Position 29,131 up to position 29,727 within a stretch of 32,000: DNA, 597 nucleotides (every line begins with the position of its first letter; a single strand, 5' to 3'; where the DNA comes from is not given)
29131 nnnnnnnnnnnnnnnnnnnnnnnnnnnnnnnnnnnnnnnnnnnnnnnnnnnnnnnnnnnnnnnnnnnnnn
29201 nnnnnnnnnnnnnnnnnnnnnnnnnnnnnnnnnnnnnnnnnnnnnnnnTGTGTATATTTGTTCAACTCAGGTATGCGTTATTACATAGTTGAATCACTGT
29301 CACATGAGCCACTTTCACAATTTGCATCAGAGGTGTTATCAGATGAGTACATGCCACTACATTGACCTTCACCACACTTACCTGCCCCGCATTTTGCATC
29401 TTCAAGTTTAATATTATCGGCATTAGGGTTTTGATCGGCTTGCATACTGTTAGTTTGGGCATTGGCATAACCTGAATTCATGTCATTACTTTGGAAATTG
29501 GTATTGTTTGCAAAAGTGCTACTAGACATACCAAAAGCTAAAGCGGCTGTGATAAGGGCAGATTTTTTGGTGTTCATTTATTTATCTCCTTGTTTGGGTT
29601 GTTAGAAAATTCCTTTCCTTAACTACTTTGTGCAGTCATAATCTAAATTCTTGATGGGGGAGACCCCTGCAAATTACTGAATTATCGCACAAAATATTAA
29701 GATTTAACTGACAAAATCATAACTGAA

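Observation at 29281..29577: Precursor peptide architecture: signal peptide, N/Q-rich spacer, and two different Cys motif classes with an odd Cys count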

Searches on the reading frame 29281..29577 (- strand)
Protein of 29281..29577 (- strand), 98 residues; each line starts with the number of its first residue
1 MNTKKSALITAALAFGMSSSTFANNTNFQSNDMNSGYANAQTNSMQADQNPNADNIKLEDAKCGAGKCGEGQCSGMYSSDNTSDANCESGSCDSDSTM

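Call 3: search_protein_families(library=ncbifam, proteins=[window:29281-29577:-], max_evalue=0.01)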
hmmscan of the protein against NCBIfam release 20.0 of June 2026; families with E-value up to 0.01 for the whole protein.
window:29281-29577:- (98 aa): 1 family
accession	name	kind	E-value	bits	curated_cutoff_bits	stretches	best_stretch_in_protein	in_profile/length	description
NF050188.1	OxThioModRiPPHvfA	equivalog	0.00032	21.3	95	1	38-96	20-78/96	oxazolone/thioamide-modified RiPP metallophore HvfA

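Call 4: search_protein_families(library=pfam, proteins=[window:29281-29577:-], max_evalue=0.01)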
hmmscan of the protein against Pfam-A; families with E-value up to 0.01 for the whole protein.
window:29281-29577:- (98 aa): 0 families

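Call 5: find_homologous_proteins(query=window:29281-29577:-, max_evalue=0.01)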
Query window:29281-29577:-: 3 candidates shared short words with the query, none scored E <= 0.01.

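Call 18: search_protein_representatives(protein=window:29281-29577:-)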
Query: 98 residues. Proteins with E-value up to 0.001 (for the whole library): 25; up to 1e-10: 1; up to 1e-30: 0. The best 25 are listed.
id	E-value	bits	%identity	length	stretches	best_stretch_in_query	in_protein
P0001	3.2e-13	65.9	52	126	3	2-96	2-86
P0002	7.1e-07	45.6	37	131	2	4-81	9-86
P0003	8.3e-07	45.4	45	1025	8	61-80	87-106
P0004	1.3e-05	41.6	49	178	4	54-88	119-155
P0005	1.8e-05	41.2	36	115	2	1-76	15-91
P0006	2.0e-05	41.0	42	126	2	8-76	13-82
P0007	2.1e-05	40.9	47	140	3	47-86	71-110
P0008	2.1e-05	40.9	44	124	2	2-88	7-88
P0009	4.7e-05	39.8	38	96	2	5-70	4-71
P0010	4.9e-05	39.8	44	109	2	9-83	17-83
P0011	6.1e-05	39.5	38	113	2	3-82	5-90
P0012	6.6e-05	39.4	35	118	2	2-87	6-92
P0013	8.5e-05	39.0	39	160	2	13-77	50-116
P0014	1.9e-04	37.9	35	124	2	8-81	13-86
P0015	2.1e-04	37.7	39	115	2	13-80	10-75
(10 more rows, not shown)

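Call 46: find_homologous_proteins(query=A1, max_evalue=0.001)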
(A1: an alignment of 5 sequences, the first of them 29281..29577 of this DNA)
Query A1 (5 sequences) (98 aa, profile of the alignment): 19 proteins with E <= 0.001 among 8000 candidates.
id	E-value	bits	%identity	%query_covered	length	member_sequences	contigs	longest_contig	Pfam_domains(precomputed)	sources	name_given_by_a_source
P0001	3.7e-65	236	46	94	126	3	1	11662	-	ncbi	-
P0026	1.7e-63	230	47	98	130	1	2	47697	-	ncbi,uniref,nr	ncbi:HvfA family oxazolone/thioamide-modified RiPP metallophore [Cysteiniphilum halobium]|uniref:Hvf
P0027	7.5e-47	177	47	94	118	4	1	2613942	-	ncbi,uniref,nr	ncbi:hypothetical protein [Cysteiniphilum sp. QT6929]|uniref:HvfA family oxazolone/thioamide-modifie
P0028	4.9e-20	90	36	64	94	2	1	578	-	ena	-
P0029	9.8e-8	50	27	97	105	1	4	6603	-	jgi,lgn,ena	jgi:uncharacterized low-complexity protein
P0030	7.4e-7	47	28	70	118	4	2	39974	-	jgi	jgi:uncharacterized low-complexity protein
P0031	1.3e-6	47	27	70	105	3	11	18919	-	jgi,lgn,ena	jgi:uncharacterized low-complexity protein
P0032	4.0e-6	45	24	67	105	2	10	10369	-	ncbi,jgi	jgi:uncharacterized low-complexity protein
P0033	6.6e-6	44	34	63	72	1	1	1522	-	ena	-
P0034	2.8e-5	42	36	72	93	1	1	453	-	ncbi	-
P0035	5.3e-5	41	56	18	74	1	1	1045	-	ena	-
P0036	8.8e-5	41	25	77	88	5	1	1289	-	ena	-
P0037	3.0e-4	39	28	93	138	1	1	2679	-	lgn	-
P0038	3.4e-4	39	27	91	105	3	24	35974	-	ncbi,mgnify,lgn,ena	mgnify:CR=1 FL=1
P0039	3.8e-4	39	34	42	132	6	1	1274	-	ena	-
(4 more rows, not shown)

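Call 61: list_cluster_members(proteins=[window:29284-29577:-, P0044])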
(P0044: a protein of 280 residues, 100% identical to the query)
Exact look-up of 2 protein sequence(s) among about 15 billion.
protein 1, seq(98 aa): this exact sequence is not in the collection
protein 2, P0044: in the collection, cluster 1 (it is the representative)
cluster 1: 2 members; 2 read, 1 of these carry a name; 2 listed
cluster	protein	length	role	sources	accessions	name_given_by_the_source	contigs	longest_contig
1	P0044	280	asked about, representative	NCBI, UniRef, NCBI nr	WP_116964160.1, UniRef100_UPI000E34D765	DUF692 domain-containing protein [Fastidiosibacter lacustris] | HvfB family MNIO-type RiPP peptide maturase n=1 Tax=Fastidiosibacter lacustris ...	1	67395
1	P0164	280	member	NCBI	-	-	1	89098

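Call 67: search_protein_families(library=ncbifam, proteins=[P0026, P0027, P0010], max_evalue=1)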
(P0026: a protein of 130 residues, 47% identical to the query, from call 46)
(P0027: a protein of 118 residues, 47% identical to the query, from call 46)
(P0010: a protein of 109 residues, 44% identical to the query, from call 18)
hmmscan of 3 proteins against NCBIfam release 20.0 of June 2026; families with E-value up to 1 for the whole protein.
P0026 (130 aa): 5 families
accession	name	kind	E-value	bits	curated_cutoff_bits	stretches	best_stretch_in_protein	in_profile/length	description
NF050188.1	OxThioModRiPPHvfA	equivalog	2.5e-16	60.1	95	2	8-102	7-95/96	oxazolone/thioamide-modified RiPP metallophore HvfA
NF050137.2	KCGExKCG_twice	domain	3.7e-14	52.1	19.5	2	92-120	1-29/29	HvfA family oxazolone/thioamide-modified RiPP metallophore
NF041599.1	reg_PtrA_PA2808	domain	0.048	13.6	31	1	1-25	1-23/46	co-regulatory protein PtrA N-terminal domain-containing protein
NF007769.1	PRK10455.1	equivalog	0.053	13.8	174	1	1-45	1-42/160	ATP-independent periplasmic protein-refolding chaperone Spy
NF041742.1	WGxxGxxG_fam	subfamily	0.69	10.5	35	1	1-55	1-49/69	WGxxGxxG family protein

P0027 (118 aa): 5 families
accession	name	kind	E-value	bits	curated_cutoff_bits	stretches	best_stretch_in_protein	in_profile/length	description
NF050137.2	KCGExKCG_twice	domain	9.9e-14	50.7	19.5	3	79-107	1-29/29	HvfA family oxazolone/thioamide-modified RiPP metallophore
NF050188.1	OxThioModRiPPHvfA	equivalog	3e-09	37.4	95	1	9-106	10-95/96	oxazolone/thioamide-modified RiPP metallophore HvfA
NF007769.1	PRK10455.1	equivalog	0.068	13.4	174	1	1-35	1-27/160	ATP-independent periplasmic protein-refolding chaperone Spy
NF041742.1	WGxxGxxG_fam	subfamily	0.19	12.3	35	1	1-59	1-50/69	WGxxGxxG family protein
NF041599.1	reg_PtrA_PA2808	domain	0.26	11.2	31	1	1-25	1-23/46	co-regulatory protein PtrA N-terminal domain-containing protein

P0010 (109 aa): 4 families
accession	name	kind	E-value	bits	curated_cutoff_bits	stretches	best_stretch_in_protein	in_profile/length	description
NF050137.2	KCGExKCG_twice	domain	8.4e-09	35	19.5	3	65-100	1-28/29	HvfA family oxazolone/thioamide-modified RiPP metallophore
NF050188.1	OxThioModRiPPHvfA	equivalog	7.6e-05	23.3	95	1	52-104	39-94/96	oxazolone/thioamide-modified RiPP metallophore HvfA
NF058558.2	AmldFbnFapC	equivalog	0.11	12.1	195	1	1-29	1-29/321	amyloid-like fimbrin subunit FapC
NF000399.2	blaFOX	exception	0.14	11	850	1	6-45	227-263/382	FOX family cephalosporin-hydrolyzing class C beta-lactamase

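Call 68: search_protein_families(library=ncbifam, proteins=[window:29281-29577:-], max_evalue=10)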
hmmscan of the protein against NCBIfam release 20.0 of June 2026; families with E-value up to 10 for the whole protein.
window:29281-29577:- (98 aa): 4 families
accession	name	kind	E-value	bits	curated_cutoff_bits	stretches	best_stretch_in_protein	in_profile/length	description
NF050188.1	OxThioModRiPPHvfA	equivalog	0.00032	21.3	95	1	38-96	20-78/96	oxazolone/thioamide-modified RiPP metallophore HvfA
NF033636.1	acid_shock_Asr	equivalog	0.097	13.5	50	1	7-49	6-43/119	acid resistance repetitive basic protein Asr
NF050137.2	KCGExKCG_twice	domain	0.099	12.3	19.5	2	60-70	18-28/29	HvfA family oxazolone/thioamide-modified RiPP metallophore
TIGR04429.1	Phr_nterm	subfamily_domain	0.12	12.9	25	1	6-21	10-25/28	Phr family secreted Rap phosphatase inhibitor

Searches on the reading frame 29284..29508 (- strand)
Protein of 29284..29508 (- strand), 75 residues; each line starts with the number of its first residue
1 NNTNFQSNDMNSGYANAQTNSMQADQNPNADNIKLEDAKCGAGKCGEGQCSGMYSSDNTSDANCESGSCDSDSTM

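Call 68: search_protein_families(library=ncbifam, proteins=[window:29284-29508:-], max_evalue=10)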
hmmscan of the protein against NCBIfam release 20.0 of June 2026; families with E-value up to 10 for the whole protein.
seq(75 aa): 2 families
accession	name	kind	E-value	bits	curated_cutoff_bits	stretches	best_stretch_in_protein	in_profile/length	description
NF050188.1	OxThioModRiPPHvfA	equivalog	3.9e-05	24.2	95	1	15-73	20-78/96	oxazolone/thioamide-modified RiPP metallophore HvfA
NF050137.2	KCGExKCG_twice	domain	0.038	13.7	19.5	1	38-64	2-21/29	HvfA family oxazolone/thioamide-modified RiPP metallophore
